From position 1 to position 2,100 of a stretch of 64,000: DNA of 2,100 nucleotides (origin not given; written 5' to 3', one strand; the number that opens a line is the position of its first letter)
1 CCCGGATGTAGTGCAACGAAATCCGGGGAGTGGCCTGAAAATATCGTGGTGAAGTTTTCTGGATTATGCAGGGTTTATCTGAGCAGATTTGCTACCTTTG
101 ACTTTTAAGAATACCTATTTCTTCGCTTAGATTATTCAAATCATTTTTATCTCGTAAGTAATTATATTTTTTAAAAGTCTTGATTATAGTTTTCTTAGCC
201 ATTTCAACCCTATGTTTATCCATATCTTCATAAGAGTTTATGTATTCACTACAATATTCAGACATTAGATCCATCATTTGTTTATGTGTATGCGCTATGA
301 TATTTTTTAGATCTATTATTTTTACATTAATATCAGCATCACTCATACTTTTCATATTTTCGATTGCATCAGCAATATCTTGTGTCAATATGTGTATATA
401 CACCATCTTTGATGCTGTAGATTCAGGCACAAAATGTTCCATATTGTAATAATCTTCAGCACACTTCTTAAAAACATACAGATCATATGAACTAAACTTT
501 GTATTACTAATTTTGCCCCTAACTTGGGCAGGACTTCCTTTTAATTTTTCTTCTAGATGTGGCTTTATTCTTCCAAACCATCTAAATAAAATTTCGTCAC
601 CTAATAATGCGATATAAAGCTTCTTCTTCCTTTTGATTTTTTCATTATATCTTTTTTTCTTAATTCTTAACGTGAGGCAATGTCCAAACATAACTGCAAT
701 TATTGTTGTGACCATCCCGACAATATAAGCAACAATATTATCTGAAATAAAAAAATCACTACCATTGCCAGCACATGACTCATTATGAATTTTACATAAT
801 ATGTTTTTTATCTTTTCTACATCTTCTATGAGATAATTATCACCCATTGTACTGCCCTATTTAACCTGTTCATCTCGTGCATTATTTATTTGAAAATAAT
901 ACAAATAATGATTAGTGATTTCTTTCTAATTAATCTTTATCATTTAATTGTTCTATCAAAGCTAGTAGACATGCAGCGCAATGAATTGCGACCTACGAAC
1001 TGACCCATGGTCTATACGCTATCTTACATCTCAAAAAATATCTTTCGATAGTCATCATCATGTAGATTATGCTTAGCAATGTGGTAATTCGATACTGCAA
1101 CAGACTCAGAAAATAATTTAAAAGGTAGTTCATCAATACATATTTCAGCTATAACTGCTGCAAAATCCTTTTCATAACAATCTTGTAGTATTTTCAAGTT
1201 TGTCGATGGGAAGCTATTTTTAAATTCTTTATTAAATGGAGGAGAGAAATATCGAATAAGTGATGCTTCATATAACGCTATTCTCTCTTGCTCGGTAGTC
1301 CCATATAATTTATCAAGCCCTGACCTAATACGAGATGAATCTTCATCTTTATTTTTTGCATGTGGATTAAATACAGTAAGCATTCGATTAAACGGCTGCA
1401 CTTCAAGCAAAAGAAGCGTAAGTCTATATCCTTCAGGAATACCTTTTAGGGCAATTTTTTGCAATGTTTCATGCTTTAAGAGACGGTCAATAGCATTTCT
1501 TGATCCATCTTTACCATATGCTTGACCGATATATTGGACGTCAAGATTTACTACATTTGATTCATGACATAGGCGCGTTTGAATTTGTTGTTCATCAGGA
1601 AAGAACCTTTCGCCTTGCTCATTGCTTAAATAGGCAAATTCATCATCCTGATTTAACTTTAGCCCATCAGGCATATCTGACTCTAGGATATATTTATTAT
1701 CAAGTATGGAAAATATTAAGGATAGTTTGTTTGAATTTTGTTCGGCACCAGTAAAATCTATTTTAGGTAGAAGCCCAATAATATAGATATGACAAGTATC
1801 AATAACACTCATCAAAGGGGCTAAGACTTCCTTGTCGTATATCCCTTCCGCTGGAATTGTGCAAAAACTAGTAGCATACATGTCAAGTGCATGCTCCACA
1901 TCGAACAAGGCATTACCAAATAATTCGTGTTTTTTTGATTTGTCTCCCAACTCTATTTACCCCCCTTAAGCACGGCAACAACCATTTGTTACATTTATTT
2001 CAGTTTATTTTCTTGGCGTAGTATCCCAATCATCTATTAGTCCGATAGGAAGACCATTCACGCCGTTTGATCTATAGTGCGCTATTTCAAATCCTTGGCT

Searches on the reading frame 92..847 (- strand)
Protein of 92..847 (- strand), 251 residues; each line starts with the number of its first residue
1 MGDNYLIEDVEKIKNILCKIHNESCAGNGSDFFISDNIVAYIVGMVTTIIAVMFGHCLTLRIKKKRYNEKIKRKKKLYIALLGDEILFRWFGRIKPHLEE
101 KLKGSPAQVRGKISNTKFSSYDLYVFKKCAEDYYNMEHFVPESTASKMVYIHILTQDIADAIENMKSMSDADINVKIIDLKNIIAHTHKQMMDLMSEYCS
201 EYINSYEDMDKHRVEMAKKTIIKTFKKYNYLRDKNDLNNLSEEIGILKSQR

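Call 3: search_protein_families(library=pfam, proteins=[window:92-847:-], max_evalue=0.1)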
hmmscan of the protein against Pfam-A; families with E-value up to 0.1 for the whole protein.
window:92-847:- (251 aa): 0 families

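Call 4: search_protein_families(library=padloc, proteins=[window:92-847:-], max_evalue=0.1)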
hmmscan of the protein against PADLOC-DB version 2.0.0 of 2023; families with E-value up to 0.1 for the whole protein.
window:92-847:- (251 aa): 1 family
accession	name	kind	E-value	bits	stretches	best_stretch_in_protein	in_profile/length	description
PDLC01860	CARF3--CARF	-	0.012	13.7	1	155-226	109-179/210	-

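Call 7: search_protein_families(library=ncbifam, proteins=[window:92-847:-], max_evalue=0.1)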
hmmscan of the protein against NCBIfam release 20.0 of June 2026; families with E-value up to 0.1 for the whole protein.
window:92-847:- (251 aa): 0 families

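Call 29: search_protein_families(library=phrogs, proteins=[window:92-847:-], max_evalue=0.01)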
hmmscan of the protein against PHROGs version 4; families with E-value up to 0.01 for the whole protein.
window:92-847:- (251 aa): 0 families

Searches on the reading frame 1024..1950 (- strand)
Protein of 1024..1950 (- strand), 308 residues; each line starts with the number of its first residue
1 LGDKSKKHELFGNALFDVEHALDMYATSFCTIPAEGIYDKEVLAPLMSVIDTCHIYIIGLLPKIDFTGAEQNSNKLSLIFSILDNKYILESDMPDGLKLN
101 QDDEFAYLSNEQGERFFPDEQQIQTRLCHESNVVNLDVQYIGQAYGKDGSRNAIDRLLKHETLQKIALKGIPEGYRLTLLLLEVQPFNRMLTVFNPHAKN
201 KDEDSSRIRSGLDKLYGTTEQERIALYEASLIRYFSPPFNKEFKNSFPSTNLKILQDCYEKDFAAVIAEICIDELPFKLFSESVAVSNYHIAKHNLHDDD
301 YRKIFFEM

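Call 3: search_protein_families(library=pfam, proteins=[window:1024-1950:-], max_evalue=0.1)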
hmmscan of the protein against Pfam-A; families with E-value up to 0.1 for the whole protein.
window:1024-1950:- (308 aa): 0 families

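Call 4: search_protein_families(library=padloc, proteins=[window:1024-1950:-], max_evalue=0.1)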
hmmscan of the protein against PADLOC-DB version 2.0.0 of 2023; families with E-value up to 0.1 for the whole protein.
window:1024-1950:- (308 aa): 1 family
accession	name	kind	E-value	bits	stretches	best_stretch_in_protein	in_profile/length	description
PDLC04797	PDC-S02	-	0.03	12.4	1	223-261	51-89/126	-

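Call 7: search_protein_families(library=ncbifam, proteins=[window:1024-1950:-], max_evalue=0.1)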
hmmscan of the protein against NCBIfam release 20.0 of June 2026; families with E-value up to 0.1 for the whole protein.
window:1024-1950:- (308 aa): 0 families

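Call 29: search_protein_families(library=phrogs, proteins=[window:1024-1950:-], max_evalue=0.01)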
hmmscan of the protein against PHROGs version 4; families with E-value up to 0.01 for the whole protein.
window:1024-1950:- (308 aa): 1 family
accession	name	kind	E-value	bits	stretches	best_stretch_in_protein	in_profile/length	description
phrog_15714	-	unknown function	4.4e-26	92.8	1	87-306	70-295/308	-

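Call 40: find_homologous_proteins(query=window:1024-1950:-, max_evalue=0.001)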
Query window:1024-1950:- (308 aa): 957 proteins with E <= 0.001 among 1712 candidates; the best 120 are listed.
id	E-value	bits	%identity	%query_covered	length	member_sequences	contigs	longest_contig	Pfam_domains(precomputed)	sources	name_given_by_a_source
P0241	1.9e-204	696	100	100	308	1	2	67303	-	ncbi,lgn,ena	-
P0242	2.2e-176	603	87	100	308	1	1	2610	-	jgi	-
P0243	6.8e-176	602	86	100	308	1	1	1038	-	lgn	-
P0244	1.6e-172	591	83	100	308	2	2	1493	-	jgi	jgi:hypothetical protein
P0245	4.7e-164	563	83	97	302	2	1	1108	-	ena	-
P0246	5.0e-162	556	79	100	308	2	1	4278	-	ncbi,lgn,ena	-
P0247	6.8e-162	556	80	100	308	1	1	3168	-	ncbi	-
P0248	7.0e-162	556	80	99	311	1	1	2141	-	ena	-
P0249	2.6e-158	544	77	100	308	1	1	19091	-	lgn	-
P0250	7.6e-156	536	78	99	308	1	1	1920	-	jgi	jgi:hypothetical protein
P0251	7.6e-156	536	77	100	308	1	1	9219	-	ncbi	-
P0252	3.0e-154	531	76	98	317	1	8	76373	-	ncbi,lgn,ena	-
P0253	7.4e-149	513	74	100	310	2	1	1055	-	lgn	-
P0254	1.2e-146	506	73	98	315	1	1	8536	-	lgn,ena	-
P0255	2.6e-145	501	74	99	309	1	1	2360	-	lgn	-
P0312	1.5e-126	440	64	98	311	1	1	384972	-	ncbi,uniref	ncbi:hypothetical protein [Idiomarina abyssalis]|uniref:hypothetical protein n=1 Tax=Idiomarina abys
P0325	2.2e-125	436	65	99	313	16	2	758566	-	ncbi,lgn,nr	ncbi:TPA: hypothetical protein I8Y81_000138 [Legionella pneumophila]|nr:hypothetical protein [Legion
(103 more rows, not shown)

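Call 42: find_encoding_contigs(protein=P0312, flank=8000, max_places=2)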
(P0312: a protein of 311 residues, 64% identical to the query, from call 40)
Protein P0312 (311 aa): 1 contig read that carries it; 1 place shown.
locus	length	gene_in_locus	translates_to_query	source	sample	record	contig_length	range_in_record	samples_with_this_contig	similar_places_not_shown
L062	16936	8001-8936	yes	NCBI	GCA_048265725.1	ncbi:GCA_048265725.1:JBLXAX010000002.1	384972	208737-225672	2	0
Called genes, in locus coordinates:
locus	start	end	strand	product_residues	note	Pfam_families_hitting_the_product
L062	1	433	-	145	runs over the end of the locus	PF07885:Ion_trans_2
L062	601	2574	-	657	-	PF13589:HATPase_c_3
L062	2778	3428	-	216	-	-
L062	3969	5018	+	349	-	PF16872:putAbiC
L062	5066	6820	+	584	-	PF13175:AAA_15, PF13304:AAA_21, PF20469:OLD-like_TOPRIM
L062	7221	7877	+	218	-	-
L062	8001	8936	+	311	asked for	-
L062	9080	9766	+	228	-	-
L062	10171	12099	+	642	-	PF13175:AAA_15, PF13304:AAA_21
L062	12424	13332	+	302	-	-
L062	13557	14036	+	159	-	PF18734:HEPN_AbiU2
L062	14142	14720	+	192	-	-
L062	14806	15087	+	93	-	-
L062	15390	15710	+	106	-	PF13560:HTH_31 (weak)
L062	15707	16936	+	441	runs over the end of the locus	PF13657:Couple_hipA, PF07804:HipA_C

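Call 43: find_encoding_contigs(protein=P0325, flank=8000, max_places=2)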
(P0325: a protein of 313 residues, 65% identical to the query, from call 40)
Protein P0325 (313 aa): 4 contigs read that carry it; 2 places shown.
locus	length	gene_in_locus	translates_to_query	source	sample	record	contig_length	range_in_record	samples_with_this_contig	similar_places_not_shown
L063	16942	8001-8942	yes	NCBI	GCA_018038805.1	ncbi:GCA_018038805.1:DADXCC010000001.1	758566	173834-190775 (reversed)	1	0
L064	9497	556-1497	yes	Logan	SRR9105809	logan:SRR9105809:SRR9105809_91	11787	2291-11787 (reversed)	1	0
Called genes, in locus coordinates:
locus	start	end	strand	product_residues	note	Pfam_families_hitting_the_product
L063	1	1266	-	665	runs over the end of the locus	PF00575:S1 (weak), PF10150:RNase_E_G, PF20833:RNase_E_G_Thio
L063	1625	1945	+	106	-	-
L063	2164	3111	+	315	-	PF01479:S4, PF00849:PseudoU_synth_2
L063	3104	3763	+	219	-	PF00702:Hydrolase, PF12710:HAD, PF13419:HAD_2, PF13242:Hydrolase_like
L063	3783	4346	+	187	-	PF01066:CDP-OH_P_transf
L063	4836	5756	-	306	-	PF00126:HTH_1, PF03466:LysR_substrate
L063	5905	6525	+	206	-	PF02525:Flavodoxin_2, PF03358:FMN_red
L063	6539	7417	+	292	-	PF02678:Pirin, PF05726:Pirin_C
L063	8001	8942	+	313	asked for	-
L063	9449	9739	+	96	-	PF13560:HTH_31 (faint), PF01381:HTH_3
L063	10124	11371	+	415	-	PF12704:MacB_PCD, PF02687:FtsX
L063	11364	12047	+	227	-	PF02463:SMC_N (faint), PF00005:ABC_tran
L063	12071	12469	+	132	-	-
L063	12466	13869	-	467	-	PF01336:tRNA_anti-codon, PF00152:tRNA-synt_2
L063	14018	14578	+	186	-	-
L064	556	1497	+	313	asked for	-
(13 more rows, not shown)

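Call 59: search_solved_structures(query=A3, max_evalue=10, show_alignments=1)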
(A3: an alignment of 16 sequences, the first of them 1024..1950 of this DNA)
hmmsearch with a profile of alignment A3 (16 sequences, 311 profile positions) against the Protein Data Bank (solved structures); distinct sequences matched with E-value up to 10: 0.

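Call 60: search_protein_families(library=pfam, alignment_id=A3, max_evalue=1)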
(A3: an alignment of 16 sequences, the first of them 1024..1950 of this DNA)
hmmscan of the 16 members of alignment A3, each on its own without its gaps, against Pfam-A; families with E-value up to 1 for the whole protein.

A. member 1, window:1024-1950:- (308 aa): 0 families

B. families by the number of members that match (of 16 scanned): 3 families
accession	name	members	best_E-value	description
PF04827.20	Plant_tran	2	0.083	Plant transposon protein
PF05708.18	Peptidase_C92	1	0.15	Permuted papain-like amidase enzyme, YaeF/YiiX, C92 family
PF17761.7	DUF1016_N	1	0.23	DUF1016 N-terminal domain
